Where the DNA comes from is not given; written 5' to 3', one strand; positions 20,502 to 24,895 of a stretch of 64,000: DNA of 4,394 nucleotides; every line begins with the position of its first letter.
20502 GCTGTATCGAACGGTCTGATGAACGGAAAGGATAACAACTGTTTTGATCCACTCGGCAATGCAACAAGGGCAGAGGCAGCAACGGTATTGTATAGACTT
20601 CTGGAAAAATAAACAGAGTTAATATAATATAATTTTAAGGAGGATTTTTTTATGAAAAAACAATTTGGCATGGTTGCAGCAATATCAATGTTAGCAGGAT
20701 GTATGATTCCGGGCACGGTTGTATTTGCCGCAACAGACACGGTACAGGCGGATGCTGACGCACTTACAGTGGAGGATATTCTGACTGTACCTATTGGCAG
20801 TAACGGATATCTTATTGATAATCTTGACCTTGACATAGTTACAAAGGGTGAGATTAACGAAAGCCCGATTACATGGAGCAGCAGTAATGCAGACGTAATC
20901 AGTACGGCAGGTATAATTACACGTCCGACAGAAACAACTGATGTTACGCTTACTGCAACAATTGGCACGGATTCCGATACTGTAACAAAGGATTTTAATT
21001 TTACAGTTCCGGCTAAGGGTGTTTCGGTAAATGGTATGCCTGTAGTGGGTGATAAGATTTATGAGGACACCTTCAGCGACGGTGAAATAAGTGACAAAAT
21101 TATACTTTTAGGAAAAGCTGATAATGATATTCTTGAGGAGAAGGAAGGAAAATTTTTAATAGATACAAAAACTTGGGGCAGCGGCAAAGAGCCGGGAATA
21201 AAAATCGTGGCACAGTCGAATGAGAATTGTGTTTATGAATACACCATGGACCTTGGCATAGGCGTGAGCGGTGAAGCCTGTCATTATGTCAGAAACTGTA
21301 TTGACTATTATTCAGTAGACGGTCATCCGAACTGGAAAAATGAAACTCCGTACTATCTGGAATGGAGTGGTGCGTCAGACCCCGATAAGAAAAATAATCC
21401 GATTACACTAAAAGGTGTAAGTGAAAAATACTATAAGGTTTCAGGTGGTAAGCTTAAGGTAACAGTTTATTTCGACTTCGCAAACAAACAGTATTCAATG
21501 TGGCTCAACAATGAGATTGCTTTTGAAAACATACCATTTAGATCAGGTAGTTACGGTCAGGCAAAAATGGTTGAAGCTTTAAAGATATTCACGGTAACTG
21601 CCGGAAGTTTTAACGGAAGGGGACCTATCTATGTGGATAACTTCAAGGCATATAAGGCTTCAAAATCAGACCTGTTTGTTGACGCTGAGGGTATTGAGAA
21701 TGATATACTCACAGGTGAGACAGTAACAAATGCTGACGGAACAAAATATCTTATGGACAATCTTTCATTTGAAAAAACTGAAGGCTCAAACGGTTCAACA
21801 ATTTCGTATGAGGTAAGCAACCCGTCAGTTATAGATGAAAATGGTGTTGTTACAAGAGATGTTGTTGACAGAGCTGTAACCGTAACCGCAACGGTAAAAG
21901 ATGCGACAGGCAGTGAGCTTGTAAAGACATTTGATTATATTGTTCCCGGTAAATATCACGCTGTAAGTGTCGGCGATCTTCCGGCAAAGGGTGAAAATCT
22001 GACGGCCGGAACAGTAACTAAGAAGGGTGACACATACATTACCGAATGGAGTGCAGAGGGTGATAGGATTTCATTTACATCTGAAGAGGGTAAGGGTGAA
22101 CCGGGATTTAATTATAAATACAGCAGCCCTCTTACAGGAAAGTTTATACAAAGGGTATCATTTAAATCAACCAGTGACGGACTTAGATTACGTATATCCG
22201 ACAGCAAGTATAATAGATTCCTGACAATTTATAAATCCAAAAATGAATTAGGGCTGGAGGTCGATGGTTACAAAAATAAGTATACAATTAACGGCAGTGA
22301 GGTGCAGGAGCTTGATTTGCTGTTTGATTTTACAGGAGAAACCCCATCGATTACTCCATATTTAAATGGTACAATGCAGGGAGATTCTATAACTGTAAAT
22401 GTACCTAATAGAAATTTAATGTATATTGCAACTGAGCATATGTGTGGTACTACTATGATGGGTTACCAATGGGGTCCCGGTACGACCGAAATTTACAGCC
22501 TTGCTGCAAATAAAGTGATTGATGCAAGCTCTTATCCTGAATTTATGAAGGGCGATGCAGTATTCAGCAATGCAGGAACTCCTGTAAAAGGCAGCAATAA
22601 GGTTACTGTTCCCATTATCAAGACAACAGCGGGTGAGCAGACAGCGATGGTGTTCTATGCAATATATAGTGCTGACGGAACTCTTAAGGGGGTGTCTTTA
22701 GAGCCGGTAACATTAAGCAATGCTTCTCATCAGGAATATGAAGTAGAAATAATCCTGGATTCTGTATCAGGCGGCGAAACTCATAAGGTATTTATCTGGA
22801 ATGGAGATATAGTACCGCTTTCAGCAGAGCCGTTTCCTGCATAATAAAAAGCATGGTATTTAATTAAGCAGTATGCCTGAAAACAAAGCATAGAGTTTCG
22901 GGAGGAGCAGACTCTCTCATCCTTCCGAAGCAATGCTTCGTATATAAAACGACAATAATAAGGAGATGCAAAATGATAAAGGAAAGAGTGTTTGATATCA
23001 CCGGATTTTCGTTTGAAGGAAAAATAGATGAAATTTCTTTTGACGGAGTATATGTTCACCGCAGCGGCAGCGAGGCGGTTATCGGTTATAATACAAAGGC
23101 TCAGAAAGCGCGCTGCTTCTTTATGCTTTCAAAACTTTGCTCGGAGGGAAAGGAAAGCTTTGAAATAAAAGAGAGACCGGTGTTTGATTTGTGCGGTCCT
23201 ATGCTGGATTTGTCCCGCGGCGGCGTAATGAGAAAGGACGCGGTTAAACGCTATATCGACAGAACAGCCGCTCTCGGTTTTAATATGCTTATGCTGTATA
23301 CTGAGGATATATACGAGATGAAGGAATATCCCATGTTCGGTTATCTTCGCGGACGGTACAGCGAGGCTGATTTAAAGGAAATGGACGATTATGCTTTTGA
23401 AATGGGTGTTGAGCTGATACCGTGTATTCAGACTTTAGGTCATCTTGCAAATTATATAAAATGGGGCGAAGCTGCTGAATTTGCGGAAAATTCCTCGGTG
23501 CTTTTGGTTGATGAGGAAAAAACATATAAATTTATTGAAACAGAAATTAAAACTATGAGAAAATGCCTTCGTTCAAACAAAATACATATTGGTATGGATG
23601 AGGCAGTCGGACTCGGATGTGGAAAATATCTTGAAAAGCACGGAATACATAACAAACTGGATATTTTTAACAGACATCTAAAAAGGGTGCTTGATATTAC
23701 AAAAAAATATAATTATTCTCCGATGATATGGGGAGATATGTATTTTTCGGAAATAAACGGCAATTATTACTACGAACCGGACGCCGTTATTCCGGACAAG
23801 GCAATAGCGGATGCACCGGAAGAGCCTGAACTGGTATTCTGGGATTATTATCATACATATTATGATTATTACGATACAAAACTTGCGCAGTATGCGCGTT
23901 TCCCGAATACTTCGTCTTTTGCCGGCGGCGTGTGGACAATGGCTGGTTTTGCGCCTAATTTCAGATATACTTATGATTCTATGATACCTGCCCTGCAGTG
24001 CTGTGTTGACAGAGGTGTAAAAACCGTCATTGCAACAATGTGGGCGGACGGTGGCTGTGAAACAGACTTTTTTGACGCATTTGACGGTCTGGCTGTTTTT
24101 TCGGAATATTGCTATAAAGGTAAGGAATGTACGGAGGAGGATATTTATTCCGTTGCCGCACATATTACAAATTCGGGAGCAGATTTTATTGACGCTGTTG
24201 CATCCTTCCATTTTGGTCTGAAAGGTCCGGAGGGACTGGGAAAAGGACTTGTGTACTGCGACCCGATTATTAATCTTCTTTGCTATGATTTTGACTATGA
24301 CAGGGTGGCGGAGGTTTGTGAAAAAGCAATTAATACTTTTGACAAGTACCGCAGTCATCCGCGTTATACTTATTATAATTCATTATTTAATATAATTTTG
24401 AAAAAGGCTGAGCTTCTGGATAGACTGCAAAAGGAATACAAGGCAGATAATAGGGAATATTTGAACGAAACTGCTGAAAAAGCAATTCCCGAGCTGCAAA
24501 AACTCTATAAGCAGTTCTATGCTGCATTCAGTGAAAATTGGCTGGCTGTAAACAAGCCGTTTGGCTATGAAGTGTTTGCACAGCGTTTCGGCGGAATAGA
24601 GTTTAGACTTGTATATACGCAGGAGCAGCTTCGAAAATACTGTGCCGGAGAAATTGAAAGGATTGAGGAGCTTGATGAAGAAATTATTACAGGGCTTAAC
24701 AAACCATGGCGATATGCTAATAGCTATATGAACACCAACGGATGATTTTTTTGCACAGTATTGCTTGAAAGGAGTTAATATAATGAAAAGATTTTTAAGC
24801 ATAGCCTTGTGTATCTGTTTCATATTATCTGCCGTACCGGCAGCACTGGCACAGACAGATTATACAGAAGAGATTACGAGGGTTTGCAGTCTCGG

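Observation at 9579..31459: Locus A (about 21.5 kb) is bracketed by 298-bp near-identical direct repeats made from the tail of the neighbouring FAD-oxidoreductase gene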

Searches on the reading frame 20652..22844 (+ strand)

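Call 4: search_protein_families(library=pfam, proteins=[window:20652-22844:+])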
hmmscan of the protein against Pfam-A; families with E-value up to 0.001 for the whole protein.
window:20652-22844:+ (730 aa): 1 family
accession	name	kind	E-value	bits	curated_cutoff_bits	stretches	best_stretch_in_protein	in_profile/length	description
PF20578.4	aBig_2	-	1.5e-24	86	27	2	59-121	24-88/89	Atrophied bacterial Ig domain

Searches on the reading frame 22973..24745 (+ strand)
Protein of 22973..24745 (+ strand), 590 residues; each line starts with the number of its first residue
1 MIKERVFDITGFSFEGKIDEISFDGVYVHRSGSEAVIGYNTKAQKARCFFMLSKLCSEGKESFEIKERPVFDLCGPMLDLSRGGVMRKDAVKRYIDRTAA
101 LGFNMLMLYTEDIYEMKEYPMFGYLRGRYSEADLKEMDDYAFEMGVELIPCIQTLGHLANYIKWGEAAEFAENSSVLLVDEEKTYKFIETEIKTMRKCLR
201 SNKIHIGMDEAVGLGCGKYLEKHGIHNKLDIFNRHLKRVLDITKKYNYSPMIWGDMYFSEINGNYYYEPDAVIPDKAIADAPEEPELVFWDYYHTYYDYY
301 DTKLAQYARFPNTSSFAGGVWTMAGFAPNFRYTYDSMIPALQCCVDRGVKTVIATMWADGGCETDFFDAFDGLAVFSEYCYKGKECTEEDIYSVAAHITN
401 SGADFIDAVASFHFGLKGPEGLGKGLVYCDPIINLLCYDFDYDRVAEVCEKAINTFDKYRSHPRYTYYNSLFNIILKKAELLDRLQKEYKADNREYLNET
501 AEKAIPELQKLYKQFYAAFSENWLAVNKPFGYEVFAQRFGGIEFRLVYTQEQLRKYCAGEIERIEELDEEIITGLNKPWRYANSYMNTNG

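Call 4: search_protein_families(library=pfam, proteins=[window:22973-24745:+])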
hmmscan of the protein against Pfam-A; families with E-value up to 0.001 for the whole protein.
window:22973-24745:+ (590 aa): 2 families
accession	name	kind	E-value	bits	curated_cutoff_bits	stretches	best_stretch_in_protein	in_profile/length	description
PF18088.7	Glyco_H_20C_C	-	1.1e-30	107.4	27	1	433-573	36-181/194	Glycoside Hydrolase 20C C-terminal domain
PF00728.28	Glyco_hydro_20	-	2.8e-12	47.1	22.3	1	75-258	5-224/348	Glycosyl hydrolase family 20, catalytic domain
